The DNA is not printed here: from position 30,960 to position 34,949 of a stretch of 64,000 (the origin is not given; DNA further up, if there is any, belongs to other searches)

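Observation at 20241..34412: Non-canonical DISARM class-1-like module: DrmD-like + DrmMI-like + small ORF + fused helicase/DUF1998/Vsr-like nuclease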

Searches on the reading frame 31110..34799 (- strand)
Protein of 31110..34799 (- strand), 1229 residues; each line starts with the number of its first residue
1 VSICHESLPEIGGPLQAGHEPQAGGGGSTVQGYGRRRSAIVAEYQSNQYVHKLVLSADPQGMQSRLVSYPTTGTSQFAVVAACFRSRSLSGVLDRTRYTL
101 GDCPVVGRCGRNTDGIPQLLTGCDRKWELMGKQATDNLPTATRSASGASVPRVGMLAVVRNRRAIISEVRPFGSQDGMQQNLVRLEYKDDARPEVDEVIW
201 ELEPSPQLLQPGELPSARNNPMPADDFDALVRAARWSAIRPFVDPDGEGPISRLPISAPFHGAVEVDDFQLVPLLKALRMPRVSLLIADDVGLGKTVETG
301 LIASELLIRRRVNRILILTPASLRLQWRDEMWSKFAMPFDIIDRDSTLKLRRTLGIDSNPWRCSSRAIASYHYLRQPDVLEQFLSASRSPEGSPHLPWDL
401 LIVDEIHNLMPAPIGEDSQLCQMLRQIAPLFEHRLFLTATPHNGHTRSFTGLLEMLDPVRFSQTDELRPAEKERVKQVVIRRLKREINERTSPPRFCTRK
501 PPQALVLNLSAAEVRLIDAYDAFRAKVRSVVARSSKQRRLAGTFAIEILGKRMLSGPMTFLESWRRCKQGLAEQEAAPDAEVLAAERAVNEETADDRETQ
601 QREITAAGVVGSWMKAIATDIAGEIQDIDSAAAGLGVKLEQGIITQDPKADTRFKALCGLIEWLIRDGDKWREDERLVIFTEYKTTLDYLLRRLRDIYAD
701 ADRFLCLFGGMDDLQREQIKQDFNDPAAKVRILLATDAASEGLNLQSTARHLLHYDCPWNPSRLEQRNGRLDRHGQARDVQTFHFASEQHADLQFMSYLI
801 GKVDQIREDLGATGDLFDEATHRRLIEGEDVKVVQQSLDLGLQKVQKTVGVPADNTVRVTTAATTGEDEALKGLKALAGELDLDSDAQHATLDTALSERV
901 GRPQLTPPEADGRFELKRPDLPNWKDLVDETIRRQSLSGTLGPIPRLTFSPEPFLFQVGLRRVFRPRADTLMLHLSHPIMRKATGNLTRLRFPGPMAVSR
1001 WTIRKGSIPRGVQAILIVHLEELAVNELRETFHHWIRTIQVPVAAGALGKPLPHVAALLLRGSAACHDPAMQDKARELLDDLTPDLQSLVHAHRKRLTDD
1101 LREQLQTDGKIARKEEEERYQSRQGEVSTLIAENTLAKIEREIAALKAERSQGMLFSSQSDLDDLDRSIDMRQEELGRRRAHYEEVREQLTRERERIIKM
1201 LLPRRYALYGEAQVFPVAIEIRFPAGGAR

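Call 4: search_protein_families(library=pfam, proteins=[window:31110-34799:-], max_evalue=0.01)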
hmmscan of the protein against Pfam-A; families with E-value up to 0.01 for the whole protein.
window:31110-34799:- (1229 aa): 4 families
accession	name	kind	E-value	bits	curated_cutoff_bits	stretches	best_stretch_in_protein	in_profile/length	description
PF00271.37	Helicase_C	-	6.8e-19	68.6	23.5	1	660-775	9-110/110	Helicase conserved C-terminal domain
PF00176.29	SNF2-rel_dom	-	1.2e-12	47.9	24.9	1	280-466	15-188/290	SNF2-related domain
PF04851.21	ResIII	-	0.00079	19.8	22.5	1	285-442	26-163/164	Type III restriction enzyme, res subunit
PF00270.35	DEAD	-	0.0011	19.2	26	0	284-442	16-161/167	DEAD/DEAH box helicase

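Call 5: search_protein_families(library=padloc, proteins=[window:31110-34799:-], max_evalue=0.01)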
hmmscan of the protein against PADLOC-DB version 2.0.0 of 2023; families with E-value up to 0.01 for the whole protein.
window:31110-34799:- (1229 aa): 42 families (the best 25 are shown)
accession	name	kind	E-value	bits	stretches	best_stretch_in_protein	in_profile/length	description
PDLC02621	DrmD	-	8.7e-193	641.3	1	144-1225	6-1035/1040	DrmD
PDLC02572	DrmA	-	8e-137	455.8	1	148-897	11-742/1043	DrmA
PDLC02633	DrmD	-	1.7e-120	401.5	1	145-826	6-690/839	DrmD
PDLC02632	DrmD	-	2.2e-119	397.8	1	142-780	7-630/662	DrmD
PDLC02622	DrmD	-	2.9e-75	251.8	1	147-518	12-373/422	DrmD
PDLC02624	DrmD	-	3.3e-74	248.6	1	304-784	3-476/652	DrmD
PDLC02504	BrxHI|BrxHII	-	8.2e-73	243.8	1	264-817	108-624/971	BrxHII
PDLC00659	HmaA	-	2.2e-65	219.2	1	285-812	125-648/1176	SNF2 helicase / DEAD-box helicase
PDLC02500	BrxHI|BrxHII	-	3.5e-64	215.8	1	258-827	83-628/933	BrxHI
PDLC02620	DrmD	-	1.9e-47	159.9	1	277-812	112-615/1060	DrmD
PDLC02623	DrmD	-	8.2e-45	151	2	645-819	504-669/1040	DrmD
PDLC02853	DpdE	-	1.2e-42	143.9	2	263-465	95-291/985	DpdE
PDLC02619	DrmD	-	2.6e-39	133.1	2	284-721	52-460/872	DrmD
PDLC02843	DpdE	-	9.4e-39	131.1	3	260-337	153-230/1091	DpdE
PDLC02618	DrmD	-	1.4e-38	130.8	1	152-412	5-251/273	DrmD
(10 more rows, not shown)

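Call 7: search_protein_families(library=ncbifam, proteins=[window:31110-34799:-], max_evalue=0.001)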
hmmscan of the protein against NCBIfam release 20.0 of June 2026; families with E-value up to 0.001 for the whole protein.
window:31110-34799:- (1229 aa): 14 families
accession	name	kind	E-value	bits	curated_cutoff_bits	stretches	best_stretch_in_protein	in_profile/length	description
NF038317.1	DISARM_DrmD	equivalog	2.9e-194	648.3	610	1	151-1224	2-1018/1021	DISARM system SNF2-like helicase DrmD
NF041062.1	DpdE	equivalog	3.2e-54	184.3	500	2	263-465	151-321/1048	protein DpdE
NF003426.0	PRK04914.1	equivalog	3.5e-47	161.2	576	2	281-472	171-347/959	RNA polymerase-associated protein RapA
NF042964.1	phospholipD_antiphage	equivalog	2.3e-39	135.4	1100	2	645-818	664-834/895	phospholipase D-like domain-containing anti-phage protein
NF038318.1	DISARM_DrmD_b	equivalog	6.9e-39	133.6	950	1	284-792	49-549/868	DISARM system SNF2-like helicase DrmD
NF058637.1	helic_SCO1167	equivalog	7.3e-17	60.7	1200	1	673-788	778-888/932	SCO1167/SCO6262 family helicase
NF053675.1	pilus_reg_Snf2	equivalog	2.8e-13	48.9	1100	2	286-376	607-689/1029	pilus expression-regulating Snf2 family helicase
NF041790.1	anti-phage_ZorD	equivalog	2.5e-09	35.7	1500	1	621-782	866-1032/1035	type I Zorya anti-phage system protein ZorD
NF053631.1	RNA_helic_CshA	equivalog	9.7e-08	31.3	646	1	652-789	223-346/434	degradosome RNA helicase CshA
NF010337.0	PRK13766.1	equivalog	1.4e-06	26.7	610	1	670-778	362-472/781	Hef nuclease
NF008394.0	PRK11192.1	equivalog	5.3e-06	25.5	507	1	596-776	177-343/441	ATP-dependent RNA helicase SrmB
NF008744.0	PRK11776.1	equivalog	2.7e-05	22.9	524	1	674-788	242-350/460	ATP-dependent RNA helicase DbpA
NF053636.1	DDHlcsCsdAPsy1082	equivalog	4.1e-05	22.3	890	1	675-777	244-340/512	DEAD/DEAH box helicase CsdA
TIGR01389.1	recQ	equivalog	0.00038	19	640.2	1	707-801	254-341/591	DNA helicase RecQ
